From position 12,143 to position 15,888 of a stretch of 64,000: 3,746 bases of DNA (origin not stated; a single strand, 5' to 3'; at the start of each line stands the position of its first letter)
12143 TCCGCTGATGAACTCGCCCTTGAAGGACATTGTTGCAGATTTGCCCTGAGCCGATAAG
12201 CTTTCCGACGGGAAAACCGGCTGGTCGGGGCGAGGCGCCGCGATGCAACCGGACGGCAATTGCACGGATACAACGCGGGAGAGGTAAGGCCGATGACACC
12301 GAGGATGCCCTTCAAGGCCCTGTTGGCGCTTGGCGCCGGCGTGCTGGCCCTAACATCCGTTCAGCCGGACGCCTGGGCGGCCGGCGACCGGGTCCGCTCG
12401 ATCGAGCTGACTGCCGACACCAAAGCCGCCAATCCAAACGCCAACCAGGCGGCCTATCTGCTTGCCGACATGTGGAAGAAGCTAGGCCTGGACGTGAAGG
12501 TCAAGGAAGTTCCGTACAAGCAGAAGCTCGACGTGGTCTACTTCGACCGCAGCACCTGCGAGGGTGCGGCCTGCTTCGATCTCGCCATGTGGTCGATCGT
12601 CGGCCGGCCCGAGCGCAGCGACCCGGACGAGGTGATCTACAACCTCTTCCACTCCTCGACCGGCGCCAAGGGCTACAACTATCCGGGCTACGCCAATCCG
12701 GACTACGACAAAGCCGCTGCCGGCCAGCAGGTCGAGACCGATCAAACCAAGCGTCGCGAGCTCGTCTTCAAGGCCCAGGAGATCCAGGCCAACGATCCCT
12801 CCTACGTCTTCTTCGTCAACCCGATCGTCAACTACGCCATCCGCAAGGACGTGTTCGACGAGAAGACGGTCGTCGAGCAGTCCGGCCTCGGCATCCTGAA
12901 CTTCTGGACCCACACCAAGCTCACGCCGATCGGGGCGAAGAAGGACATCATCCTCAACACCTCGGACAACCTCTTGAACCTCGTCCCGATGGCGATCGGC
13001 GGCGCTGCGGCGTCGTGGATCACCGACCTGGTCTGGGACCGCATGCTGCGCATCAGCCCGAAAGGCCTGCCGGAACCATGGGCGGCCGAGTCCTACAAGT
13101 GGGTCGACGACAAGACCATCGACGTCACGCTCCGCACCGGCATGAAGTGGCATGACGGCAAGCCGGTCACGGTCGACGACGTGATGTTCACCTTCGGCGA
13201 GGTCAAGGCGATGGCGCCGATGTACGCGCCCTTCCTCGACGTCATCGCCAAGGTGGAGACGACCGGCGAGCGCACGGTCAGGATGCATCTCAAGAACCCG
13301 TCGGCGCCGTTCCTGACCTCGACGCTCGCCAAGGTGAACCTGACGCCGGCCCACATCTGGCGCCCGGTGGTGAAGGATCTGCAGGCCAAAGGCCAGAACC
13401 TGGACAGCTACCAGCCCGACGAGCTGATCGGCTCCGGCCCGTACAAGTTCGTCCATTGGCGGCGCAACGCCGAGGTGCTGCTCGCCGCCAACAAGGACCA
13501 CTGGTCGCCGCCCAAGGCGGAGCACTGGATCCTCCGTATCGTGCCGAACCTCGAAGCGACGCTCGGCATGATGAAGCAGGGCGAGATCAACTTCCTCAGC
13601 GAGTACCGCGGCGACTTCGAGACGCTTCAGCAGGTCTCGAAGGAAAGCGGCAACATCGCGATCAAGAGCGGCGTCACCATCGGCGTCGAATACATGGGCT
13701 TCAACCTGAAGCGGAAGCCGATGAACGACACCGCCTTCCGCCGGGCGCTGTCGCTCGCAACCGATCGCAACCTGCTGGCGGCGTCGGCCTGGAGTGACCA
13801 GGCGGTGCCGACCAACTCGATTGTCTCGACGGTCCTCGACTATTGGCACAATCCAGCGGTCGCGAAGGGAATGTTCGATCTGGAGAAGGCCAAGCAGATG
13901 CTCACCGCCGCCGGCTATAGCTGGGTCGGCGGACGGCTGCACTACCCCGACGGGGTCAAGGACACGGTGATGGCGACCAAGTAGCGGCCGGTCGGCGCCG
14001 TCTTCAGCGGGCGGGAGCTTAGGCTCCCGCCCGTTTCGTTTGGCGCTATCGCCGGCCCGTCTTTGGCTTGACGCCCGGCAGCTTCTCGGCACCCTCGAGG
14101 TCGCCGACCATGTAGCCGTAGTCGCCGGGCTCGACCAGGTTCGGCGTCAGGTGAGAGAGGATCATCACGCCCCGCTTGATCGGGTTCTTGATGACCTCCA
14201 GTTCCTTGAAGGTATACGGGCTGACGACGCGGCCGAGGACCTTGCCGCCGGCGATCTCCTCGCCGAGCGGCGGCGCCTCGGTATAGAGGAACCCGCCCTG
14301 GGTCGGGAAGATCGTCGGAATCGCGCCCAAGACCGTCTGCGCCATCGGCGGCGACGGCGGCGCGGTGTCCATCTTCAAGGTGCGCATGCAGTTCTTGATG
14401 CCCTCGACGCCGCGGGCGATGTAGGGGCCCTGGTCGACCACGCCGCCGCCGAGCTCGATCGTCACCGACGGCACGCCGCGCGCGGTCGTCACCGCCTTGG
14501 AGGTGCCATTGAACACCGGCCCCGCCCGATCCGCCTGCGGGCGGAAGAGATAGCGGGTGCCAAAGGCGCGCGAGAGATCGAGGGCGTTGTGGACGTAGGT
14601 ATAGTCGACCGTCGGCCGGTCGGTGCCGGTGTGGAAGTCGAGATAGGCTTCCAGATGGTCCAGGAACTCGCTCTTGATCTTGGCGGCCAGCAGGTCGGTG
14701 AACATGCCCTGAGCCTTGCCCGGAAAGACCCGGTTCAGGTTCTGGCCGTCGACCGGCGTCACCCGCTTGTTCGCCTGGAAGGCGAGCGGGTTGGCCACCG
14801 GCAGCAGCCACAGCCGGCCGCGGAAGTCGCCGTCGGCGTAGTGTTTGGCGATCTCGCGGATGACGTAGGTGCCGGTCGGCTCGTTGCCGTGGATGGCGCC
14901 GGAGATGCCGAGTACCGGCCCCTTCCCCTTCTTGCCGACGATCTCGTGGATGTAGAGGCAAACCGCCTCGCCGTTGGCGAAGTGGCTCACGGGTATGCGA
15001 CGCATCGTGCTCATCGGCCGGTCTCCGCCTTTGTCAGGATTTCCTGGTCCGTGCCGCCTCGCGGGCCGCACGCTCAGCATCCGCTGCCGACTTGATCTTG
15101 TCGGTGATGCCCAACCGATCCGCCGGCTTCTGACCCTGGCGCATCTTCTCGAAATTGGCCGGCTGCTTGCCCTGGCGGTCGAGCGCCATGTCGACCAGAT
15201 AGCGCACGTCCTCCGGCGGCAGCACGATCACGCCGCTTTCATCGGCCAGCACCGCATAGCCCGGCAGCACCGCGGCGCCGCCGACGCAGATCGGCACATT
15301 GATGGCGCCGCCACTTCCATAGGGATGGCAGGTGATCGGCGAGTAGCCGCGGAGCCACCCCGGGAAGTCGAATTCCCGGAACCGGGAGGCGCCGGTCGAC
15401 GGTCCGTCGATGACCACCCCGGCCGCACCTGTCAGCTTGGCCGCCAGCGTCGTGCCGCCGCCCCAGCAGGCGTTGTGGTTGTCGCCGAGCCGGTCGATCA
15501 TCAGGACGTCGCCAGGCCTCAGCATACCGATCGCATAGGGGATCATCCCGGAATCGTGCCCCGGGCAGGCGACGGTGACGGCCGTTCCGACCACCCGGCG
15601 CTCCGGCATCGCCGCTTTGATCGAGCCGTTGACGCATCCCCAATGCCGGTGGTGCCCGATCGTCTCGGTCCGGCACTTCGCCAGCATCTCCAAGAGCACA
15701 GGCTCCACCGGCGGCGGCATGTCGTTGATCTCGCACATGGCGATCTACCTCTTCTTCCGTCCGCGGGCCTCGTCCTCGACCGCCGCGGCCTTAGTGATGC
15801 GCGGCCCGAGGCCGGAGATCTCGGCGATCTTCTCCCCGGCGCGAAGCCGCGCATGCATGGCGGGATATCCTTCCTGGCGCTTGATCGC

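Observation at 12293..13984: Family-5 (DppA/OppA-type) substrate-binding protein with circularly permuted segment order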

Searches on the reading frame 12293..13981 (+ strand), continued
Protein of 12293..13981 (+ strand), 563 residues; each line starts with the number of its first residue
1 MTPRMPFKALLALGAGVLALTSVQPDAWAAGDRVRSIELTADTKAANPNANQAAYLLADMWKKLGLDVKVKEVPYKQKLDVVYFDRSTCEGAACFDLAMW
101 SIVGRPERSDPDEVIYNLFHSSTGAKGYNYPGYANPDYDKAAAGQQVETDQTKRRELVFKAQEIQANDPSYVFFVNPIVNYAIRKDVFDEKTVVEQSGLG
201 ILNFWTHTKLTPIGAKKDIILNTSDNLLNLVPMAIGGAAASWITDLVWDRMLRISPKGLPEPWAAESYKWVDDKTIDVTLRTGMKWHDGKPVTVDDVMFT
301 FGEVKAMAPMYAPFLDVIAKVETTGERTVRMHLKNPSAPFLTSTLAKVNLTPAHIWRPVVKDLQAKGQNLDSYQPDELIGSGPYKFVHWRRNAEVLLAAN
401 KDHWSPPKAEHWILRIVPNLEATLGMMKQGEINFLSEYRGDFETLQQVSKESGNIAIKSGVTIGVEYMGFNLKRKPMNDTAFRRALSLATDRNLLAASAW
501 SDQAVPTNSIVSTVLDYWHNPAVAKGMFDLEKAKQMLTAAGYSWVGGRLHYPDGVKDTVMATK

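Call 60: find_encoding_contigs(protein=P0222, flank=8000, max_places=2)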
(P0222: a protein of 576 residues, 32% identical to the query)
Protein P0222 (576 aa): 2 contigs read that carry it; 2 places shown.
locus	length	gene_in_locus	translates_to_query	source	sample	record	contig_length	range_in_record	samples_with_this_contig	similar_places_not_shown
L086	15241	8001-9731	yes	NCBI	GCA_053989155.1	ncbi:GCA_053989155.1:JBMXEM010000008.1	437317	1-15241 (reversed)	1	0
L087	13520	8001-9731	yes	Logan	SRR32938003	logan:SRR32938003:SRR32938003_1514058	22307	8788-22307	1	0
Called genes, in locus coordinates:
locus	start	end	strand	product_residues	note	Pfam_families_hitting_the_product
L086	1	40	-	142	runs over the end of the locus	PF01597:GCV_H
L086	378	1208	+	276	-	PF21948:LplA-B_cat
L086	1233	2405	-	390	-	PF01924:HypD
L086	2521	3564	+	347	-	PF00586:AIRS, PF02769:AIRS_C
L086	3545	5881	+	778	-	PF00708:Acylphosphatase, PF07503:zf-HYPF, PF01300:Sua5_yciO_yrdC, PF17788:HypF_C, PF22521:HypF_C_2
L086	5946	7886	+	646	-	PF02897:Peptidase_S9_N (faint), PF26550:Tricorn_2nd (weak), PF05448:AXE1 (weak), PF01738:DLH, PF02129:Peptidase_S15, PF20434:BD-FAE (weak), PF00326:Peptidase_S9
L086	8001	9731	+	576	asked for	PF00496:SBP_bac_5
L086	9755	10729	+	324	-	PF19300:BPD_transp_1_N (weak), PF00528:BPD_transp_1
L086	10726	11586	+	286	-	PF00528:BPD_transp_1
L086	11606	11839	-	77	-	PF01455:HupF_HypC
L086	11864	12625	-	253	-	PF01656:CbiA, PF02374:ArsA_ATPase (faint), PF10609:ParA, PF13614:AAA_31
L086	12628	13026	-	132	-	PF01155:HypA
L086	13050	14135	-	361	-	PF07854:DUF1646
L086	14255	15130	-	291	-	PF00582:Usp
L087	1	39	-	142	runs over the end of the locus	PF01597:GCV_H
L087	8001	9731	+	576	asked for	PF00496:SBP_bac_5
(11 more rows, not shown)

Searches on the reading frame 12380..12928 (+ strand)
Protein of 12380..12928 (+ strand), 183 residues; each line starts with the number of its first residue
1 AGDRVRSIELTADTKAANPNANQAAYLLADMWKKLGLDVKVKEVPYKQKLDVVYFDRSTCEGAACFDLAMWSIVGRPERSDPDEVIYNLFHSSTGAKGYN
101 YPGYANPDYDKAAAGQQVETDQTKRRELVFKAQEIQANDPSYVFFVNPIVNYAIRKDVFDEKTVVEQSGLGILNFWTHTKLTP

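Call 10: search_protein_families(library=pfam, proteins=[window:12380-12928:+], max_evalue=0.01)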
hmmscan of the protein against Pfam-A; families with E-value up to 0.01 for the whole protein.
seq(183 aa): 1 family
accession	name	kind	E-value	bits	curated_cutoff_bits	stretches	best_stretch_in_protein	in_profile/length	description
PF00496.27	SBP_bac_5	-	1.4e-05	24.9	32.4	1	9-95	289-366/368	Bacterial extracellular solute-binding proteins, family 5 Middle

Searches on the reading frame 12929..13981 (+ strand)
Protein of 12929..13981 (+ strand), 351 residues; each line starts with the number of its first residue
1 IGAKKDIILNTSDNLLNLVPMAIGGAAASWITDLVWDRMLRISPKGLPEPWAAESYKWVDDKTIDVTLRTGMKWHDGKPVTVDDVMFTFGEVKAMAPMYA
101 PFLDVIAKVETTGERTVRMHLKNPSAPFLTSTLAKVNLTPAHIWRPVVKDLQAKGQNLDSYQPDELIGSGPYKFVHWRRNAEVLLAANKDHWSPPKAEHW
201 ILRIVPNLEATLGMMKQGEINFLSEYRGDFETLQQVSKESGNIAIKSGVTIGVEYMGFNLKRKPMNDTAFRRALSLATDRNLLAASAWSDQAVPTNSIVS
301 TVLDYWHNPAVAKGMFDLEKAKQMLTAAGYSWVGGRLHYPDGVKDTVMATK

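Call 10: search_protein_families(library=pfam, proteins=[window:12929-13981:+], max_evalue=0.01)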
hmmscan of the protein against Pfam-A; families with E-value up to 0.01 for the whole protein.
seq(351 aa): 1 family
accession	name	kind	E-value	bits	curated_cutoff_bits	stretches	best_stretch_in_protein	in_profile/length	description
PF00496.27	SBP_bac_5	-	1.5e-62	212.3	32.4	1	48-336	2-284/368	Bacterial extracellular solute-binding proteins, family 5 Middle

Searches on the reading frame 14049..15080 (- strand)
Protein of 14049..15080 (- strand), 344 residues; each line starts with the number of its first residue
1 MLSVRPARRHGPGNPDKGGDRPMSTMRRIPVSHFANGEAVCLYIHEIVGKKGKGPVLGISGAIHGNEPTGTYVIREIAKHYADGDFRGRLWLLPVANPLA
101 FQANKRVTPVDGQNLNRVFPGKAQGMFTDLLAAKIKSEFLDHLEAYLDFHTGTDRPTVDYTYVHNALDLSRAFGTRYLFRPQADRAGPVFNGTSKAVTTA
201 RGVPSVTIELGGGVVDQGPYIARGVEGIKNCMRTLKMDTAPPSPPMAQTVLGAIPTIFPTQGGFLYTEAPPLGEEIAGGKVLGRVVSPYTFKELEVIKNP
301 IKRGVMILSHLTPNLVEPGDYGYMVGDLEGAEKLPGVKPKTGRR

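Call 42: search_protein_families(library=pfam, proteins=[window:14049-15080:-], max_evalue=0.0001)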
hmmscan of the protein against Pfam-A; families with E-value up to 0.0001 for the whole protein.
window:14049-15080:- (344 aa): 1 family
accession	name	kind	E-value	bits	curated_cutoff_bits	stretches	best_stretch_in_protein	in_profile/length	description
PF24827.1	AstE_AspA_cat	-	1.3e-27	97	25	1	54-234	2-191/192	Succinylglutamate desuccinylase/Aspartoacylase catalytic domain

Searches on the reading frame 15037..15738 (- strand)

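Call 42: search_protein_families(library=pfam, proteins=[window:15037-15738:-], max_evalue=0.0001)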
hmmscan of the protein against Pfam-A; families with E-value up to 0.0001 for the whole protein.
window:15037-15738:- (234 aa): 1 family
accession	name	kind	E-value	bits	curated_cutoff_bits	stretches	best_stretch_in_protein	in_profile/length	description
PF03737.21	RraA-like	-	8.1e-27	94.7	24.5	1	37-172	18-152/152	Aldolase/RraA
